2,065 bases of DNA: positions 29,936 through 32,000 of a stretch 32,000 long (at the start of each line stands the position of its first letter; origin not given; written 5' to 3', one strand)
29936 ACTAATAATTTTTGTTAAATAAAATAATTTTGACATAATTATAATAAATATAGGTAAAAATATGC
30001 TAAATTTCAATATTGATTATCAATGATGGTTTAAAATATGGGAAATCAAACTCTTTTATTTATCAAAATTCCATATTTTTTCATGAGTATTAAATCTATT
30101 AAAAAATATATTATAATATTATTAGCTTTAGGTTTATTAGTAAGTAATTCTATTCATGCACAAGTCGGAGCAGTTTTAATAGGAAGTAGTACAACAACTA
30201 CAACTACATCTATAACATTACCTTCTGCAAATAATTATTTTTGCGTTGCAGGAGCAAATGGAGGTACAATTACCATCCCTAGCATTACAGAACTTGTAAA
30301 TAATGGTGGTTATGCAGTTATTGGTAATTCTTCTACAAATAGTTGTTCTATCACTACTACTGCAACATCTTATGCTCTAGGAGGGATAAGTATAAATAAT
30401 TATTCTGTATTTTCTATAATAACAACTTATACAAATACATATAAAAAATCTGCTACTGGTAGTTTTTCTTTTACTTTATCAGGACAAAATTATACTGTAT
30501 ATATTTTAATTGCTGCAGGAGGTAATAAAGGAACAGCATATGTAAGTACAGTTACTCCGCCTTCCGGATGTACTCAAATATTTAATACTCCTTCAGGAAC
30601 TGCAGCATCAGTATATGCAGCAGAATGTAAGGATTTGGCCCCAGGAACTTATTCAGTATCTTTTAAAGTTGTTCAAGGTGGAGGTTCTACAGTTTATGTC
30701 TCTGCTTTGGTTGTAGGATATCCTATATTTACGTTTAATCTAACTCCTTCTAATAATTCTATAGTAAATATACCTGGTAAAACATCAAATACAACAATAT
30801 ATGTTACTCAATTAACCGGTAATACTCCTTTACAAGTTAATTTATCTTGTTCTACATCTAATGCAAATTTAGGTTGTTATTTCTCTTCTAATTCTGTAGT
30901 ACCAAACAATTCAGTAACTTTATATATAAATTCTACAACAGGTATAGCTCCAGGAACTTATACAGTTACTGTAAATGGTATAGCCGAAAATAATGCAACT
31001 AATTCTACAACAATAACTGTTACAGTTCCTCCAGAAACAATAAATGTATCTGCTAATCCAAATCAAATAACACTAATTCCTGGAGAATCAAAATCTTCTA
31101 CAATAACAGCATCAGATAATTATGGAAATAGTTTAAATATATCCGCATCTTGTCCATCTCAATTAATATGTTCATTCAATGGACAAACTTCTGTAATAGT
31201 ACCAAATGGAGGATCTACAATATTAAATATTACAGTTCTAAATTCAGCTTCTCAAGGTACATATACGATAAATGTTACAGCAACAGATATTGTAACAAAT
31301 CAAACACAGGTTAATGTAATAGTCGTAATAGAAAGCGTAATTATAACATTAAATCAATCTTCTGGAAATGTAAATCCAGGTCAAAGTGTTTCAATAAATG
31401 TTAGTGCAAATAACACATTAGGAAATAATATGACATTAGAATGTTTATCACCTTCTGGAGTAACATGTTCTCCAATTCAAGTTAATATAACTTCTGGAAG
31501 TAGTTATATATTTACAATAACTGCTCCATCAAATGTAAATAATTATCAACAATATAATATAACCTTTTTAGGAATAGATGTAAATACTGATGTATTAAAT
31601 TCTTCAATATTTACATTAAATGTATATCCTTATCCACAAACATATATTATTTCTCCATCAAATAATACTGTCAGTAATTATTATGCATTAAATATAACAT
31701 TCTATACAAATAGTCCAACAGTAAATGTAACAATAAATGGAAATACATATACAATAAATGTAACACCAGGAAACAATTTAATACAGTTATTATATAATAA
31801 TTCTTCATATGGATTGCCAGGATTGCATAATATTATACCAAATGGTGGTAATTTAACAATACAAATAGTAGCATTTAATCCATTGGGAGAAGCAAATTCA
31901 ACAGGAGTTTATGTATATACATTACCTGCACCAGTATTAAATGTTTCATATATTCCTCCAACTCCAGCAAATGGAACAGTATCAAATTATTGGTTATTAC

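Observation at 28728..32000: Archaellin plus a second MKGQ-signal protein fused into a cluster with a giant repeat-domain surface protein, without motor genes nearby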

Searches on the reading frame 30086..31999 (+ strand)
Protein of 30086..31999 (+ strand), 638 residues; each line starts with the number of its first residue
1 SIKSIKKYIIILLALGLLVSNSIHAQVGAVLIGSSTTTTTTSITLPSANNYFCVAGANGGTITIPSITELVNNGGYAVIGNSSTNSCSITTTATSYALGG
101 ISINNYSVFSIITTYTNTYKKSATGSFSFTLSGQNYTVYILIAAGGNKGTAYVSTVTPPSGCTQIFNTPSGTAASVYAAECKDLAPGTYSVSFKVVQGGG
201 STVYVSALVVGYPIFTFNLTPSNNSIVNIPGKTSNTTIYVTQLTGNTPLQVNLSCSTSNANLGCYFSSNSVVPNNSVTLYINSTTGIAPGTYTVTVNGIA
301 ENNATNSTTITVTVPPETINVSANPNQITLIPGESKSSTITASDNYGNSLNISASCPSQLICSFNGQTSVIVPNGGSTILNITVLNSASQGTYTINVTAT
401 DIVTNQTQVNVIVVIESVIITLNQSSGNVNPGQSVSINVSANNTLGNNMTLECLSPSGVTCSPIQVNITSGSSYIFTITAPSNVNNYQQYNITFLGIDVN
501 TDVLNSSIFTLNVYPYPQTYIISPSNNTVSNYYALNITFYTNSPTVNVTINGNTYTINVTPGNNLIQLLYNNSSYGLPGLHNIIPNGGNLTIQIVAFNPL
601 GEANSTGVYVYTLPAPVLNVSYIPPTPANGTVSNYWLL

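Call 5: search_protein_families(library=pfam, proteins=[window:30086-31999:+], max_evalue=1)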
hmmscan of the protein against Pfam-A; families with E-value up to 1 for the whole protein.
window:30086-31999:+ (638 aa): 9 families
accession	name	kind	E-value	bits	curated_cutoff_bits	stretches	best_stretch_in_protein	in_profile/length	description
PF04234.18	CopC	-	0.0043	18.5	23.3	0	156-200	37-81/92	CopC domain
PF19077.6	Big_13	-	0.009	16.9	27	1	333-413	16-98/102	Bacterial Ig-like domain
PF13860.13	FlgD_ig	-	0.018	15.4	27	0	386-400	62-76/79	FlgD Ig-like domain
PF22076.2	Cep192_D6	-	0.026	15.2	35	1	320-415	3-100/101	Cep192 domain 6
PF18981.6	InlK_D3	-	0.076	13.5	25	1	289-314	49-75/75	Internalin K domain (D3/D4)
PF00630.25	Filamin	-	0.085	14.1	26.9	0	156-206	44-81/93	Filamin/ABP280 repeat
PF14467.12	DUF4426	-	0.2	12.1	25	0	375-416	33-78/121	Domain of unknown function (DUF4426)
PF23194.1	NOMO_5th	-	0.28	12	27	0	181-196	44-59/89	NOMO fifth transthyretin-like domain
PF07686.23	V-set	-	0.77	10.4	26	0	373-413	68-108/109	Immunoglobulin V-set domain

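Call 9: search_protein_families(library=ncbifam, proteins=[window:30086-31999:+], max_evalue=1)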
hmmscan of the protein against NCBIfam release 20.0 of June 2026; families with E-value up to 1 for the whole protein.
window:30086-31999:+ (638 aa): 2 families
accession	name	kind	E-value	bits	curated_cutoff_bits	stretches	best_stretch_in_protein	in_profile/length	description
TIGR03769.1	P_ac_wall_RPT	domain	0.025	15.1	30.9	0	288-314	11-41/41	TIGR03769 domain-containing protein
NF041940.1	choice_anch_X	domain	0.55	10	25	0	176-195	18-37/37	choice-of-anchor X domain-containing protein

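Call 48: find_homologous_proteins(query=window:30086-31999:+, max_evalue=0.001)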
Query window:30086-31999:+ (638 aa): 30 proteins with E <= 0.001 among 8000 candidates.
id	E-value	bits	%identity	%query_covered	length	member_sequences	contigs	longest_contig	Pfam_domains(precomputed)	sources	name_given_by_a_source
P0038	0.0e+0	1312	100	100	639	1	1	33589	-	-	-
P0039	3.6e-160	553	51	100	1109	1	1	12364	PF14524.13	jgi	-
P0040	9.0e-160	551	51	100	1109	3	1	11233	PF14524.13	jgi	jgi:uncharacterized membrane protein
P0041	6.8e-151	522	50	65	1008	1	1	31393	PF14524.13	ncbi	ncbi:MAG: hypothetical protein RXN31_01690 [Candidatus Nanopusillus acidilobi]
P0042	6.4e-150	519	50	67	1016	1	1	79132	PF14524.13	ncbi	-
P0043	1.0e-149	518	49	67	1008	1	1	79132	PF14524.13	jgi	jgi:hypothetical protein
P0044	9.5e-146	505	52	64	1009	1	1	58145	PF14524.13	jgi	-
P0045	7.3e-145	502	51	66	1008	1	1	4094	-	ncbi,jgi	jgi:hypothetical protein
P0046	4.9e-143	496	50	67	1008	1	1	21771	PF13229.13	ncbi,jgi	jgi:hypothetical protein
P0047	4.2e-132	460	57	49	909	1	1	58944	PF13229.13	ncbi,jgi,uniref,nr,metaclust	ncbi:putative secreted protein [Candidatus Nanobsidianus stetteri]|uniref:Putative secreted protein 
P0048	3.2e-131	457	44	86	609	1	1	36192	PF15418.13,PF12690.14,PF14524.13,PF02465.24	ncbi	ncbi:MAG: hypothetical protein RXO36_01305, partial [Candidatus Nanopusillus acidilobi]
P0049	2.3e-126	441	57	46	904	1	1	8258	PF13229.13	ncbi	-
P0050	3.4e-125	437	47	61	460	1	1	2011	-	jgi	-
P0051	1.3e-99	353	44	51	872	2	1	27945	-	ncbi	ncbi:hypothetical protein, partial [Candidatus Nanobsidianus stetteri]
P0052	2.8e-98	348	48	42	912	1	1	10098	-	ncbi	ncbi:hypothetical protein DDW05_02245, partial [Candidatus Nanobsidianus stetteri]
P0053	5.1e-45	172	71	19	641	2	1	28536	PF13229.13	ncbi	ncbi:MAG: hypothetical protein RXO36_01485, partial [Candidatus Nanopusillus acidilobi]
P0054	1.7e-42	164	68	20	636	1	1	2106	PF13229.13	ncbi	ncbi:MAG: hypothetical protein ACO2ON_02655, partial [Candidatus Nanopusillus sp.]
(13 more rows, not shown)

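Call 49: find_encoding_contigs(protein=P0043, flank=8000, max_places=2)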
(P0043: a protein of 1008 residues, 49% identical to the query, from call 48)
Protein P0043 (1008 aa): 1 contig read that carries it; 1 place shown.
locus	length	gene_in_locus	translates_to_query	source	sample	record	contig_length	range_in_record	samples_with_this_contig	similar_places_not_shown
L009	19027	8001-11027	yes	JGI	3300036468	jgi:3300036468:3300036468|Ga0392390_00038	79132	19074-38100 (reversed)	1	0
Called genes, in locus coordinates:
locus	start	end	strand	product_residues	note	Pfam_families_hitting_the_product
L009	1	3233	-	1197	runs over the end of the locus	-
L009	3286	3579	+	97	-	PF01200:Ribosomal_S28e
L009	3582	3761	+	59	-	PF01246:Ribosomal_L24e, PF06467:zf-FCS (weak)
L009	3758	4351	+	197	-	PF00334:NDK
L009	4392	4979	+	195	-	-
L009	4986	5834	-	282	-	PF00482:T2SSF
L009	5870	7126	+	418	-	PF00482:T2SSF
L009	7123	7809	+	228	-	-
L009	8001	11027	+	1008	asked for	PF14524:Wzt_C (faint)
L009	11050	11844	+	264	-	PF00483:NTP_transferase, PF12804:NTP_transf_3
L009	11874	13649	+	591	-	PF00009:GTP_EFTU, PF01926:MMR_HSR1 (weak), PF03029:ATP_bind_1 (faint), PF03144:GTP_EFTU_D2 (weak), PF11987:IF-2, PF14578:GTP_EFTU_D4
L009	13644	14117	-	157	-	-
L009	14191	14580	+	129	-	PF01092:Ribosomal_S6e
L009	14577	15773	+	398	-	PF00814:TsaD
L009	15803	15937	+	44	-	-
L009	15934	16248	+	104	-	PF01253:SUI1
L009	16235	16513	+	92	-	PF01868:RNase_P-MRP_p29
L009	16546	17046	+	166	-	-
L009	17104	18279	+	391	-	PF03952:Enolase_N, PF00113:Enolase_C, PF13378:MR_MLE_C (weak)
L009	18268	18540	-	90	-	PF04010:DUF357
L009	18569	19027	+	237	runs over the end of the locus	PF09171:AGOG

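Call 50: find_encoding_contigs(protein=P0039, flank=8000, max_places=2)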
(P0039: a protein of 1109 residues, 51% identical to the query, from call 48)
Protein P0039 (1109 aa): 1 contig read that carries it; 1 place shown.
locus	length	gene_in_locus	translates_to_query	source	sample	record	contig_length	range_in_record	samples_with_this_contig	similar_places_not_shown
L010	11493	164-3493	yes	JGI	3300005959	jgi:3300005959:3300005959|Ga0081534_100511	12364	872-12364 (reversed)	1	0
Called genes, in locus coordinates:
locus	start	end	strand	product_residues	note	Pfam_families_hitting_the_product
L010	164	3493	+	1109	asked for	PF14524:Wzt_C (faint)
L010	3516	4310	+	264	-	PF00483:NTP_transferase, PF12804:NTP_transf_3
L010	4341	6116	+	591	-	PF00009:GTP_EFTU, PF01926:MMR_HSR1 (weak), PF03029:ATP_bind_1 (faint), PF08477:Roc (faint), PF03144:GTP_EFTU_D2 (weak), PF11987:IF-2, PF14578:GTP_EFTU_D4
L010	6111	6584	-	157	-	-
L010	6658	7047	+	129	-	PF01092:Ribosomal_S6e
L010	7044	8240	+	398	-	PF00814:TsaD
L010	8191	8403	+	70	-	-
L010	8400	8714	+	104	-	PF01253:SUI1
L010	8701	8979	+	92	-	PF01868:RNase_P-MRP_p29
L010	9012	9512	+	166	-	-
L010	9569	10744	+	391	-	PF03952:Enolase_N, PF00113:Enolase_C, PF13378:MR_MLE_C (weak)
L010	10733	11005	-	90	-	PF04010:DUF357 (weak)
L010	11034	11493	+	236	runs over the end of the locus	PF09171:AGOG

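Call 52: search_protein_families(library=ncbifam, proteins=[L009:4392-4979:+, L009:4986-5834:-, L009:5870-7126:+, L009:7123-7809:+], max_evalue=0.1)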
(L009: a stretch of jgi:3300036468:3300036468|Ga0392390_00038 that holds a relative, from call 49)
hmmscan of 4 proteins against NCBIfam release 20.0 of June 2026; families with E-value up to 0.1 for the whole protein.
L009:4392-4979:+ (195 aa): 1 family
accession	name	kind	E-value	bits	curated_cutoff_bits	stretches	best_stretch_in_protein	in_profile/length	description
NF001685.0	PRK00443.1-5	equivalog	0.0019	17.5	513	1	25-103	110-185/266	glucosamine-6-phosphate deaminase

L009:4986-5834:- (282 aa): 5 families
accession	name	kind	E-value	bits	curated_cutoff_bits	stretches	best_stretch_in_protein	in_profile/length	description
NF004704.2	PRK06041.1-2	equivalog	4.7e-26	91.6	550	1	31-279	16-248/555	archaellar assembly protein ArlJ/FlaJ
NF004705.1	PRK06041.1-3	equivalog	2.2e-17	63.2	400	1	100-273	2-173/465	archaellar assembly protein ArlJ/FlaJ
NF053673.1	bindosome_BasF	exception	3.8e-09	35.6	1300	1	51-260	154-354/656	bindosome assembly system membrane anchoring protein BasF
NF004703.2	PRK06041.1-1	equivalog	1.5e-07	30.2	570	1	92-276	27-207/525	archaellar assembly protein ArlJ/FlaJ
NF046075.1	UpsF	equivalog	1.7e-05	23.8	400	1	22-265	20-236/484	membrane pilin protein UpsF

L009:5870-7126:+ (418 aa): 2 families
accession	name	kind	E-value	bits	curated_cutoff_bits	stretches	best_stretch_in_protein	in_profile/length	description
NF004705.1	PRK06041.1-3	equivalog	2.8e-15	56.2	400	1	45-317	187-453/465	archaellar assembly protein ArlJ/FlaJ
NF004704.2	PRK06041.1-2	equivalog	5.2e-06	25.4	550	1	49-315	270-543/555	archaellar assembly protein ArlJ/FlaJ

L009:7123-7809:+ (228 aa): 0 families

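Call 53: search_protein_families(library=pfam, proteins=[L009:4392-4979:+, L009:4986-5834:-, L009:5870-7126:+, L009:7123-7809:+, L009:8001-11027:+], max_evalue=0.1)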
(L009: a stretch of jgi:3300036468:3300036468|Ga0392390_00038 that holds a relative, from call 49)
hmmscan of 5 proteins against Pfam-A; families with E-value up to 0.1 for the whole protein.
L009:4392-4979:+ (195 aa): 0 families

L009:4986-5834:- (282 aa): 1 family
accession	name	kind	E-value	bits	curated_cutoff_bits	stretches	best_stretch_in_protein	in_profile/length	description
PF00482.28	T2SSF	-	2e-16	60.5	25.2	1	110-236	3-124/125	Type II secretion system (T2SS), protein F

L009:5870-7126:+ (418 aa): 1 family
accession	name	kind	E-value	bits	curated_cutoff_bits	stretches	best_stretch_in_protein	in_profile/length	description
PF00482.28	T2SSF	-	1.6e-12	48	25.2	1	111-237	1-123/125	Type II secretion system (T2SS), protein F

L009:7123-7809:+ (228 aa): 1 family
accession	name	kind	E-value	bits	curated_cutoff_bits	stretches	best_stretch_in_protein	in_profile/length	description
PF06689.19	zf-C4_ClpX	-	0.028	14.7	27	1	85-99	22-36/39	ClpX C4-type zinc finger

L009:8001-11027:+ (1008 aa): 8 families
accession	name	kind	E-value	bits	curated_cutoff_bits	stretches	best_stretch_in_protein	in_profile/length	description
PF14524.12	Wzt_C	-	6.8e-05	23.3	30.4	0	253-295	65-105/143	Wzt C-terminal domain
PF13229.12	Beta_helix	-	0.00012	22.2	25.9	2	761-900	9-157/158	Right handed beta helix region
PF24542.1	Ig_TPPC8_C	-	0.002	18.4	27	0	232-294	37-97/103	TPPC8 C-terminal Ig-like domain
PF02465.23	FliD_N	-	0.004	18.2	24.8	1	361-398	57-94/97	Flagellar hook-associated protein 2 N-terminus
PF13927.12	Ig_3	-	0.0057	17.6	30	0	260-312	5-65/78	Immunoglobulin domain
PF24421.1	Ig_J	-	0.023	15.3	29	0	370-416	58-104/104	Tip attachment protein J, Ig-like domain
PF10633.15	NPCBM_assoc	-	0.024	15.2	24.4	0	272-294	52-74/78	NPCBM-associated, NEW3 domain of alpha-galactosidase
PF15780.11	ASH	-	0.055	14.1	27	0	326-380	19-73/98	Abnormal spindle-like microcephaly-assoc'd, ASPM-SPD-2-Hydin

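Call 54: find_related_loci(query=L009:5870-7126:+, collection=genome_contigs, flank=10000)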
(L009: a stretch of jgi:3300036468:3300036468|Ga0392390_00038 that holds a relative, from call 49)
Query L009:5870-7126:+ (418 aa) in genome_contigs; peptide patterns used: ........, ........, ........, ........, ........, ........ (x = any residue, [..] = any of these).
143 stretches matched a pattern; 11 encode a relative of the query (tblastn E <= 1e-3); 9 distinct loci.
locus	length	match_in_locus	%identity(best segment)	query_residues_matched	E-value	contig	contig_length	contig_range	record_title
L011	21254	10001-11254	94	1-418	0e+0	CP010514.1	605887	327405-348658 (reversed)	Candidatus Nanopusillus acidilobi strain 7A, complete genome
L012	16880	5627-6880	89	1-418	0e+0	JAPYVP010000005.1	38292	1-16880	MAG: Candidatus Nanopusillus sp. isolate RSNP5 scaffold_141_c1, whole genome shotgun sequence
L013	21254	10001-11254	93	1-418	0e+0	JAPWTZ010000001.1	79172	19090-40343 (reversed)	MAG: Candidatus Nanopusillus sp. isolate RSNS15 scaffold_44_c1, whole genome shotgun sequence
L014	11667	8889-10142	91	1-418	0e+0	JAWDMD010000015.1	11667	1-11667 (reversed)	MAG: Candidatus Nanopusillus sp. isolate DS.bin.8 NODE_543_length_11667_cov_24.9079, whole genome shotgun sequence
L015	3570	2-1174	95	28-418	0e+0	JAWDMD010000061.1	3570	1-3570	MAG: Candidatus Nanopusillus sp. isolate DS.bin.8 NODE_3347_length_3570_cov_20.209, whole genome shotgun sequence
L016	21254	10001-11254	89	1-418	0e+0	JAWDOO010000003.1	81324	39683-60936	MAG: Candidatus Nanopusillus sp. isolate RHS.bin.5 NODE_16_length_81324_cov_19.9079, whole genome shotgun sequence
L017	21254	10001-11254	90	1-418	0e+0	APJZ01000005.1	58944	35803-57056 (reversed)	Candidatus Nanobsidianus stetteri Nst1_C5, whole genome shotgun sequence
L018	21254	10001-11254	100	1-418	0e+0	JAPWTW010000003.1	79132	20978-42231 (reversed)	MAG: Candidatus Nanopusillus sp. isolate RSNS12 scaffold_45_c1, whole genome shotgun sequence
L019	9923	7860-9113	89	1-418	0e+0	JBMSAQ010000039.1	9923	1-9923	MAG: Candidatus Nanopusillus sp. isolate Nanopusillus-CON-C-r01 Nanopusillus-CON-C-r01_k141_612503, whole genome shotgun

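Call 55: find_encoding_contigs(protein=P0053, flank=8000, max_places=2)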
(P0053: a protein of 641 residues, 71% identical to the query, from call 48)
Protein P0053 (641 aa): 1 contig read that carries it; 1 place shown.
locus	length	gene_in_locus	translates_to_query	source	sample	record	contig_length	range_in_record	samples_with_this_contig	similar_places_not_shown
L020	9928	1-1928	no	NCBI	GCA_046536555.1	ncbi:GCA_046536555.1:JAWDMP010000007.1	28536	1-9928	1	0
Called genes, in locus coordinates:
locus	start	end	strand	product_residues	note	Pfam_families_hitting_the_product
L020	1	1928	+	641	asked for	PF13229:Beta_helix (faint)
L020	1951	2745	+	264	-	PF00483:NTP_transferase, PF12804:NTP_transf_3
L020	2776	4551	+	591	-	PF00009:GTP_EFTU, PF01926:MMR_HSR1 (weak), PF03029:ATP_bind_1 (faint), PF08477:Roc (faint), PF03144:GTP_EFTU_D2 (weak), PF11987:IF-2, PF14578:GTP_EFTU_D4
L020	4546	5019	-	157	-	-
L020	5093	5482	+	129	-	PF01092:Ribosomal_S6e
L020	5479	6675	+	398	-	PF00814:TsaD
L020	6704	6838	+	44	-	-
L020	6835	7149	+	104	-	PF01253:SUI1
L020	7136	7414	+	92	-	PF01868:RNase_P-MRP_p29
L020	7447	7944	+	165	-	PF07790:Pilin_N (weak)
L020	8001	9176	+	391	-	PF03952:Enolase_N, PF00113:Enolase_C, PF13378:MR_MLE_C (weak)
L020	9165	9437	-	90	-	PF04010:DUF357 (weak)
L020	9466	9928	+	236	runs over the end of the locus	PF09171:AGOG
